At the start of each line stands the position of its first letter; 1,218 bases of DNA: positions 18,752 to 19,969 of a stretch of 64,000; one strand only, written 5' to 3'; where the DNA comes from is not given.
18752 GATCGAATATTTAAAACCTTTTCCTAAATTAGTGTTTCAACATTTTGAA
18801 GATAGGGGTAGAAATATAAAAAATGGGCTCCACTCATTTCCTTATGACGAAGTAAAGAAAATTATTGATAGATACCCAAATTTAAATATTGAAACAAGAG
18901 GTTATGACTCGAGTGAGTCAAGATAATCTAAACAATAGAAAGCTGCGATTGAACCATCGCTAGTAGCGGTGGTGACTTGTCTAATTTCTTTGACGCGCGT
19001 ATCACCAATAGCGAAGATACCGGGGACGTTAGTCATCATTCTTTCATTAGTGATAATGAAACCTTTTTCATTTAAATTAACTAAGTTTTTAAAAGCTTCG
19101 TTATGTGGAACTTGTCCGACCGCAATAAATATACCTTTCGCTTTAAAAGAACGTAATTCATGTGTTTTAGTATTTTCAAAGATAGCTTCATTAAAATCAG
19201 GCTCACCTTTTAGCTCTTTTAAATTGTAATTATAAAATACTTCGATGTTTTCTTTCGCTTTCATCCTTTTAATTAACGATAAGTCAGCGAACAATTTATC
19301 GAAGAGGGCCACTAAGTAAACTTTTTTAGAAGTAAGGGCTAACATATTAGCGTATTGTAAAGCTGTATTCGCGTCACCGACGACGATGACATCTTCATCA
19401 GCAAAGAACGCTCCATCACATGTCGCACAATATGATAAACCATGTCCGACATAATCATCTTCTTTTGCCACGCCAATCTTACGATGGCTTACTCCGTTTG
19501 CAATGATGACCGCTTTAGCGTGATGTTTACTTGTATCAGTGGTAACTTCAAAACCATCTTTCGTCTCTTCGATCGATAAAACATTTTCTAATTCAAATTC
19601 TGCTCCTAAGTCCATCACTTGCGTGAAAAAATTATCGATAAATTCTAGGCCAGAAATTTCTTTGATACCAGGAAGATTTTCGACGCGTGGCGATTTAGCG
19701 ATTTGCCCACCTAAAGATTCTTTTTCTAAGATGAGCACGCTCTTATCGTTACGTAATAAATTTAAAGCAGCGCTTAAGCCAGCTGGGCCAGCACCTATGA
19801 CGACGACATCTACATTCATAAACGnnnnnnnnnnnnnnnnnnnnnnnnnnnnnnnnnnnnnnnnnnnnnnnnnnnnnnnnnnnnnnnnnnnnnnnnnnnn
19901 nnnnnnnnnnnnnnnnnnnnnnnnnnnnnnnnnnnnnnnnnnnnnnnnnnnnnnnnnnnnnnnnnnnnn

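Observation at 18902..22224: Class III RNR with a C-terminally fused glutaredoxin/NrdH-like CPxC domain, directly coupled to trxB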

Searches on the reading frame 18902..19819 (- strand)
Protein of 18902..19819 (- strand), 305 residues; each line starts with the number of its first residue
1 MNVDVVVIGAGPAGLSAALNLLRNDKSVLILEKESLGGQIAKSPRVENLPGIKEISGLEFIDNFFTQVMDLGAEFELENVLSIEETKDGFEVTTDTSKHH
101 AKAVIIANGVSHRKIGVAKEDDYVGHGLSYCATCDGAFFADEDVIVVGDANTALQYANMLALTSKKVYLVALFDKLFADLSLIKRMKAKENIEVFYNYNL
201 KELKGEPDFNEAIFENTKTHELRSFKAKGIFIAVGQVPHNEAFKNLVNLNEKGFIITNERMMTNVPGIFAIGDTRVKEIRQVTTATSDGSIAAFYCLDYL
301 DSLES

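Call 3: search_protein_families(library=pfam, proteins=[window:18902-19819:-], max_evalue=0.01)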
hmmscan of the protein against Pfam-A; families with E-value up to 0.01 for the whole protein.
window:18902-19819:- (305 aa): 16 families
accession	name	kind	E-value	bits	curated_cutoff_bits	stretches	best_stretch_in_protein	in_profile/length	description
PF07992.20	Pyr_redox_2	-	8.8e-43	147.2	26.1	1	4-289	2-291/291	Pyridine nucleotide-disulphide oxidoreductase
PF13738.12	Pyr_redox_3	-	1.7e-24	87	30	2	78-272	102-305/305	Pyridine nucleotide-disulphide oxidoreductase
PF01266.30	DAO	-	2.4e-12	47.5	27.9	2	4-38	1-37/353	FAD dependent oxidoreductase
PF00890.30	FAD_binding_2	-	2.4e-11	43.9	20.4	1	4-43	1-41/414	FAD binding domain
PF03486.20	HI0933_like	-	3.2e-09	37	50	1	4-35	2-33/244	HI0933-like protein Rossmann domain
PF00070.33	Pyr_redox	-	5.5e-09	36.9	22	1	144-208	2-71/82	Pyridine nucleotide-disulphide oxidoreductase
PF12831.13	FAD_oxidored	-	1.3e-07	31.8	27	1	4-43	1-41/416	FAD dependent oxidoreductase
PF01946.23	Thi4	-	2e-07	30.9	26.2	1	2-38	17-55/235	Thi4 family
PF13450.12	NAD_binding_8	-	1.3e-06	29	21.9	1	7-42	1-37/68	NAD(P)-binding Rossmann-like domain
PF13454.12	NAD_binding_9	-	3.9e-06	27.4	21.8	0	6-43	1-43/155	FAD-NAD(P)-binding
PF01494.25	FAD_binding_3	-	4.4e-05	23.3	22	1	3-35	2-34/349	FAD binding domain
PF01134.28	GIDA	-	0.0002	21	22.1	1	4-34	1-29/391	Glucose inhibited division protein A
PF01593.30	Amino_oxidase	-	0.00052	19.9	19.8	0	13-40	2-30/443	Flavin containing amine oxidoreductase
PF13241.12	NAD_binding_7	-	0.0015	19.5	22.1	0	4-39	9-41/104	Putative NAD(P)-binding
PF05834.18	Lycopene_cycl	-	0.0018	17.9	23.4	1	4-32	1-31/380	Lycopene cyclase protein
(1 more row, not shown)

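Call 4: search_protein_families(library=ncbifam, proteins=[window:18902-19819:-], max_evalue=0.01)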
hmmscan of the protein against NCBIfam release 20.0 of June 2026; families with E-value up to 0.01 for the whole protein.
window:18902-19819:- (305 aa): 132 families (the best 25 are shown)
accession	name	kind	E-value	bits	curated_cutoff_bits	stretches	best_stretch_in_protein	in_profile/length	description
TIGR01292.1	TRX_reduct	equivalog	7.2e-92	307.4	343.45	1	4-300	2-300/300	thioredoxin-disulfide reductase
TIGR03143.1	AhpF_homolog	hypoth_equivalog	2.2e-81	274.1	687.65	1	4-301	6-309/555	putative alkyl hydroperoxide reductase F subunit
TIGR03140.1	AhpF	equivalog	4.4e-58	197.1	502.9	1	3-300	213-512/515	alkyl hydroperoxide reductase subunit F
NF007614.0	PRK10262.1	equivalog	2.2e-39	135.5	644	1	5-303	9-317/321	thioredoxin-disulfide reductase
NF004945.0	PRK06292.2-3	equivalog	2e-24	86.3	494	2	91-278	120-308/457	dihydrolipoyl dehydrogenase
TIGR01350.1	lipoamide_DH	equivalog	1.3e-22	80.2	408.8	2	77-294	115-327/461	dihydrolipoyl dehydrogenase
TIGR02053.1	MerA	equivalog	8.5e-19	67.9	454.45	1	91-298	120-330/465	mercury(II) reductase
TIGR04018.1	Bthiol_YpdA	hypoth_equivalog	1.9e-18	66.4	339.9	2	78-273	91-287/316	YpdA family putative bacillithiol disulfide reductase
NF009410.0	PRK12771.1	subfamily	1.7e-17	63.3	516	1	5-301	141-446/566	NAD(P)-binding protein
NF004943.0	PRK06292.2-1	equivalog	7.4e-15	54.7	432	2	92-277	120-310/456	dihydrolipoyl dehydrogenase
NF004776.0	PRK06116.1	equivalog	1.8e-14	53.6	480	1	86-275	117-305/450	glutathione-disulfide reductase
NF003585.0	PRK05249.1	equivalog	7.9e-14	51.1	465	2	2-41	6-46/464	Si-specific NAD(P)(+) transhydrogenase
NF004947.0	PRK06292.2-5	equivalog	1.8e-13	50.2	592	1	142-279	170-314/474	dihydrolipoyl dehydrogenase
TIGR03385.1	CoA_CoA_reduc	equivalog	3.2e-13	49.3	578.8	1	142-282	150-288/439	CoA-disulfide reductase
NF040505.1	ArsO_flavin_mono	equivalog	5.3e-13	49.1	425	2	80-168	97-187/346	ArsO family NAD(P)H-dependent flavin-containing monooxygenase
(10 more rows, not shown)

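Call 6: search_solved_structures(query=window:18902-19819:-, max_evalue=1e-20, show_alignments=3)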
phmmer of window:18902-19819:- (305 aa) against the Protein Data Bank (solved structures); distinct sequences matched with E-value up to 1e-20: 52.
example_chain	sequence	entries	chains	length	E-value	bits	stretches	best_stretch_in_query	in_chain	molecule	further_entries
7aaw_A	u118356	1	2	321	3.7e-60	206.6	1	4-303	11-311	Thioredoxin reductase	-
5uwy_A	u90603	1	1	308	7.2e-60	205.7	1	4-304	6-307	Thioredoxin reductase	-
7jyp_A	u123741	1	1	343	5.5e-59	202.8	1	4-295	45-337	Thioredoxin reductase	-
4gcm_A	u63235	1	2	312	1.1e-57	198.5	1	2-303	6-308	Thioredoxin reductase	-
5mh4_A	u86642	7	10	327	3.6e-57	196.8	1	3-295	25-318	Thioredoxin reductase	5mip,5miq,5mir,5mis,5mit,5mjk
4zn0_A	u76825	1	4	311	6.2e-56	192.8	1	4-303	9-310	Thioredoxin reductase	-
2q0k_A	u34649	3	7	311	4.3e-52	180.1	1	3-301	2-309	Thioredoxin reductase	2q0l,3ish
3r9u_A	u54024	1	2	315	3.6e-50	173.9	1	3-303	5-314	Thioredoxin reductase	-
3cty_A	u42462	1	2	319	4.8e-50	173.4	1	3-295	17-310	Thioredoxin reductase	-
2q7v_A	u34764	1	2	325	1.6e-49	171.7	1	3-300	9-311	Thioredoxin reductase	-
5uth_A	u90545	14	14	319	2.2e-49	171.3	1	4-294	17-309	Thioredoxin reductase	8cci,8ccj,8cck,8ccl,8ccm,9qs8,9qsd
3f8p_A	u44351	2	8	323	1.2e-46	162.3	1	3-300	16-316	Thioredoxin reductase (TrxB-3)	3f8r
9xub_A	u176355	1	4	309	1.6e-46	161.9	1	4-294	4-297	Thioredoxin reductase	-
2a87_A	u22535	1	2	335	2.1e-46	161.5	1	4-294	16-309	Thioredoxin reductase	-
3f8d_A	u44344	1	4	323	2.3e-45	158.1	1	3-300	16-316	Thioredoxin reductase (TrxB-3)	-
5j60_A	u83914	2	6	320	1.4e-36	129.3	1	3-302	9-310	Thioredoxin reductase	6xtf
6gnc_A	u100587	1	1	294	9.9e-32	113.4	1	3-303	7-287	Thioredoxin reductase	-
6gna_A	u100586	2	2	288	8.9e-31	110.2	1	3-299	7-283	Thioredoxin reductase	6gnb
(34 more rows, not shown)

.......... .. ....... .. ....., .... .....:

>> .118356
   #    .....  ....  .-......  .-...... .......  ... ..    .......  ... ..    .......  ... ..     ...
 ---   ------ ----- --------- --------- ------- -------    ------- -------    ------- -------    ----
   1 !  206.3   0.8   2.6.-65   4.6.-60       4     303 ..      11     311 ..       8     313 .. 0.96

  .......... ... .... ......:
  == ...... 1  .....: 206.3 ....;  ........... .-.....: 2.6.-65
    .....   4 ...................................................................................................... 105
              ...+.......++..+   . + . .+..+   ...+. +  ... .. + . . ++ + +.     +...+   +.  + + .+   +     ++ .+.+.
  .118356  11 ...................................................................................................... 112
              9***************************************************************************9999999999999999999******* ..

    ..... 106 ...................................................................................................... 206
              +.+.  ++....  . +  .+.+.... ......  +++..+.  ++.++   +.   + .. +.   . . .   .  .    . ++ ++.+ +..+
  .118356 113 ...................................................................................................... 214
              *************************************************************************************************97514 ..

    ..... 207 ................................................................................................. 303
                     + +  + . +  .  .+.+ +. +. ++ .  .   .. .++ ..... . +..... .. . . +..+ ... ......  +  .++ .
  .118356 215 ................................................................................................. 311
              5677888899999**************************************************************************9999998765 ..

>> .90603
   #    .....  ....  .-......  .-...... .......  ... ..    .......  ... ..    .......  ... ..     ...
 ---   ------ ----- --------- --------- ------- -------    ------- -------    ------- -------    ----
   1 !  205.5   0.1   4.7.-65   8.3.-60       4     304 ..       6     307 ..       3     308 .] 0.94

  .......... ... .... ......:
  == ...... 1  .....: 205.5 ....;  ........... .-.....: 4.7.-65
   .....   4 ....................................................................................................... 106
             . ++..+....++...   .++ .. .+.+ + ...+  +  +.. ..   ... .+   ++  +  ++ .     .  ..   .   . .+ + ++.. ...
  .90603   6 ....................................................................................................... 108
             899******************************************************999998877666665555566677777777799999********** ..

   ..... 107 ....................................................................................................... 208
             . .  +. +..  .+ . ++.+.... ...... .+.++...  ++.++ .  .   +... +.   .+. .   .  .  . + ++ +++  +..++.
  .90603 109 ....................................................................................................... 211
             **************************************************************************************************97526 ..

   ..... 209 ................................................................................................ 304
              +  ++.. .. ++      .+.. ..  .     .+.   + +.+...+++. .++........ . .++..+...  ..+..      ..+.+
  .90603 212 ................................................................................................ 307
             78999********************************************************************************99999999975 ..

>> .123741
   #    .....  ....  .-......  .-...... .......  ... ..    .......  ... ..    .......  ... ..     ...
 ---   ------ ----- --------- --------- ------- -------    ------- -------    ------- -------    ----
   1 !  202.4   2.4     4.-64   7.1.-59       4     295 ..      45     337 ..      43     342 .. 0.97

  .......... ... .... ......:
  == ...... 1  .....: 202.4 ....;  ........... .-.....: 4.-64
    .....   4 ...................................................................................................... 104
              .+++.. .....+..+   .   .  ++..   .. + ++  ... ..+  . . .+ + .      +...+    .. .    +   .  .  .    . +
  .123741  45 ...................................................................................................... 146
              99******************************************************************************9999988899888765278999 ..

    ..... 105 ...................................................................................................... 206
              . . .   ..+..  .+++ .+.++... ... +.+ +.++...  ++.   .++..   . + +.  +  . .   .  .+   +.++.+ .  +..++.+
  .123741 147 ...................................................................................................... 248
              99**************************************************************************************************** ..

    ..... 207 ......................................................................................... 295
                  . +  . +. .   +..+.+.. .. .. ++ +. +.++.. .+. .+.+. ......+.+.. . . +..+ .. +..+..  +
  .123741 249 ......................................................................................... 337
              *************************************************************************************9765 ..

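Call 27: find_homologous_proteins(query=window:18902-19819:-, max_evalue=1e-10)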
Query window:18902-19819:- (305 aa): 7970 proteins with E <= 1e-10 among 8000 candidates; the best 120 are listed.
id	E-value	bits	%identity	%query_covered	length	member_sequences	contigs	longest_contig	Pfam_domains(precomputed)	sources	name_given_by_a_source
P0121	2.1e-185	632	94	100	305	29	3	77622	PF01946.24,PF01266.31,PF13450.13,PF00890.31,PF07992.21,PF00070.34,PF13738.13,PF03486.21,PF12831.14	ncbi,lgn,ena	-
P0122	3.2e-152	524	78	100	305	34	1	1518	PF01946.24,PF01266.31,PF13450.13,PF00890.31,PF07992.21,PF00070.34,PF13738.13,PF03486.21,PF12831.14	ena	-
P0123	1.8e-108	380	61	97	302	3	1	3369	PF01266.31,PF13450.13,PF00890.31,PF07992.21,PF00070.34,PF13738.13,PF03486.21,PF01494.26,PF12831.14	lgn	-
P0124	2.4e-107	376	58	97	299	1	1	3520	PF13450.13,PF07992.21,PF00070.34,PF03486.21,PF13454.13,PF01134.29,PF01494.26,PF12831.14,PF01946.24,PF01266.31,PF00890.31,PF13738.13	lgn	-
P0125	3.1e-107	376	58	99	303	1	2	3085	PF01266.31,PF13450.13,PF00890.31,PF07992.21,PF13738.13,PF03486.21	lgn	-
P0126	4.8e-107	375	58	98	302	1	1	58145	PF01266.31,PF13450.13,PF00890.31,PF07992.21,PF00070.34,PF13738.13,PF03486.21,PF01494.26,PF12831.14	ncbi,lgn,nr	ncbi:MAG: NAD(P)/FAD-dependent oxidoreductase [Bacilli bacterium]|nr:NAD(P)/FAD-dependent oxidoreduc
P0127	1.1e-106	374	59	98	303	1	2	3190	PF01266.31,PF13450.13,PF00890.31,PF07992.21,PF13738.13,PF03486.21,PF12831.14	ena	-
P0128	2.7e-106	373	58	98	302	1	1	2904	PF01266.31,PF13450.13,PF00890.31,PF07992.21,PF00070.34,PF13738.13,PF03486.21,PF01494.26,PF12831.14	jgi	-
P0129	3.9e-106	372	57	98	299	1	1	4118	PF01946.24,PF01266.31,PF13450.13,PF00890.31,PF07992.21,PF00070.34,PF13738.13,PF03486.21,PF01494.26,PF12831.14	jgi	-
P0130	4.0e-106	372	55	98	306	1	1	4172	PF01266.31,PF13450.13,PF00890.31,PF07992.21,PF00070.34,PF13738.13,PF03486.21,PF01494.26,PF12831.14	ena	-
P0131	4.8e-106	372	60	98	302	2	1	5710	PF01266.31,PF13450.13,PF00890.31,PF07992.21,PF00070.34,PF13738.13,PF03486.21,PF01134.29,PF01494.26,PF12831.14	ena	-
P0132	8.8e-106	371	58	98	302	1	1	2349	PF01266.31,PF13450.13,PF00890.31,PF07992.21,PF00070.34,PF13738.13,PF03486.21,PF01494.26,PF12831.14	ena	-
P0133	1.7e-105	370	58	99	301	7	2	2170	PF01266.31,PF13450.13,PF00890.31,PF07992.21,PF00070.34,PF13738.13,PF03486.21,PF12831.14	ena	-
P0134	1.8e-105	370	58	98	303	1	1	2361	PF01266.31,PF13450.13,PF00890.31,PF07992.21,PF13738.13,PF03486.21,PF12831.14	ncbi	-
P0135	2.0e-105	370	58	99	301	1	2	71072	PF01266.31,PF13450.13,PF00890.31,PF07992.21,PF00070.34,PF13738.13,PF03486.21,PF01494.26,PF12831.14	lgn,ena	-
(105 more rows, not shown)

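Call 30: find_encoding_contigs(protein=P0121, flank=6000, max_places=3)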
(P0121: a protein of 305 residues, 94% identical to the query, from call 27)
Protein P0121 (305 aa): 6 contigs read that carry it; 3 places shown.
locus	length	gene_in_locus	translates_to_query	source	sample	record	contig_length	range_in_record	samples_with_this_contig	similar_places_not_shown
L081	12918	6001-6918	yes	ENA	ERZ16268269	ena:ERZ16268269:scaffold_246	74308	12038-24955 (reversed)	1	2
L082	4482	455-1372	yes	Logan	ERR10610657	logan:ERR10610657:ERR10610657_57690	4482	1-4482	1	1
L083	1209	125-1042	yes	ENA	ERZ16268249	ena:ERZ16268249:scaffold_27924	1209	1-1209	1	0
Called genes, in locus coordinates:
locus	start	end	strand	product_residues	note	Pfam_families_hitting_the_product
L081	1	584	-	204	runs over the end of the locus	-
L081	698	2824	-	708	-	PF05621:TniB (weak), PF23569:NBD_SMAX1, PF00004:AAA, PF17871:AAA_lid_9, PF00004:AAA, PF07724:AAA_2, PF07728:AAA_5, PF10431:ClpB_D2-small, +11 more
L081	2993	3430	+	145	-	PF00149:Metallophos (weak), PF12850:Metallophos_2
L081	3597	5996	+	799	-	PF03477:ATP-cone, PF13597:NRDD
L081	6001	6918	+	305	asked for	PF00070:Pyr_redox (faint), PF00890:FAD_binding_2, PF01266:DAO (weak), PF01946:Thi4 (faint), PF07992:Pyr_redox_2, PF12831:FAD_oxidored (weak), PF13450:NAD_binding_8 (weak), PF13738:Pyr_redox_3, +1 more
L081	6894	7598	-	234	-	PF13353:Fer4_12, PF04055:Radical_SAM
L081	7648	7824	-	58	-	-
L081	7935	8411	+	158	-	PF00157:Pou (faint), PF13560:HTH_31, PF13744:HTH_37 (faint), PF15731:MqsA_antitoxin (faint), PF01381:HTH_3, PF13443:HTH_26 (faint), PF12844:HTH_19 (weak), PF01381:HTH_3 (weak)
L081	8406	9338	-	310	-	PF12724:Flavodoxin_5, PF12838:Fer4_7 (faint), PF00037:Fer4 (weak), PF12837:Fer4_6 (faint), PF13237:Fer4_10 (faint), PF14697:Fer4_21 (weak), PF13187:Fer4_9 (weak), PF13484:Fer4_16 (faint)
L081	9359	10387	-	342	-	PF01370:Epimerase (weak), PF05368:NmrA, PF13460:NAD_binding_10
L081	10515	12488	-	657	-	PF00270:DEAD (faint), PF04851:ResIII, PF17757:UvrB_inter, PF27431:UvrB_3rd, PF00271:Helicase_C, PF12344:UvrB, PF02151:UVR (weak)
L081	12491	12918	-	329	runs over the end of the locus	PF02588:YitT_membrane, PF10035:DUF2179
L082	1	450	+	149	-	?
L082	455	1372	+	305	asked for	PF00070:Pyr_redox (faint), PF00890:FAD_binding_2, PF01266:DAO (weak), PF01946:Thi4 (faint), PF07992:Pyr_redox_2, PF12831:FAD_oxidored (weak), PF13450:NAD_binding_8 (weak), PF13738:Pyr_redox_3, +1 more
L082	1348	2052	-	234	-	PF13353:Fer4_12, PF04055:Radical_SAM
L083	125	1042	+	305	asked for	PF00070:Pyr_redox (faint), PF00890:FAD_binding_2, PF01266:DAO (weak), PF01946:Thi4 (faint), PF07992:Pyr_redox_2, PF12831:FAD_oxidored (weak), PF13450:NAD_binding_8 (weak), PF13738:Pyr_redox_3, +1 more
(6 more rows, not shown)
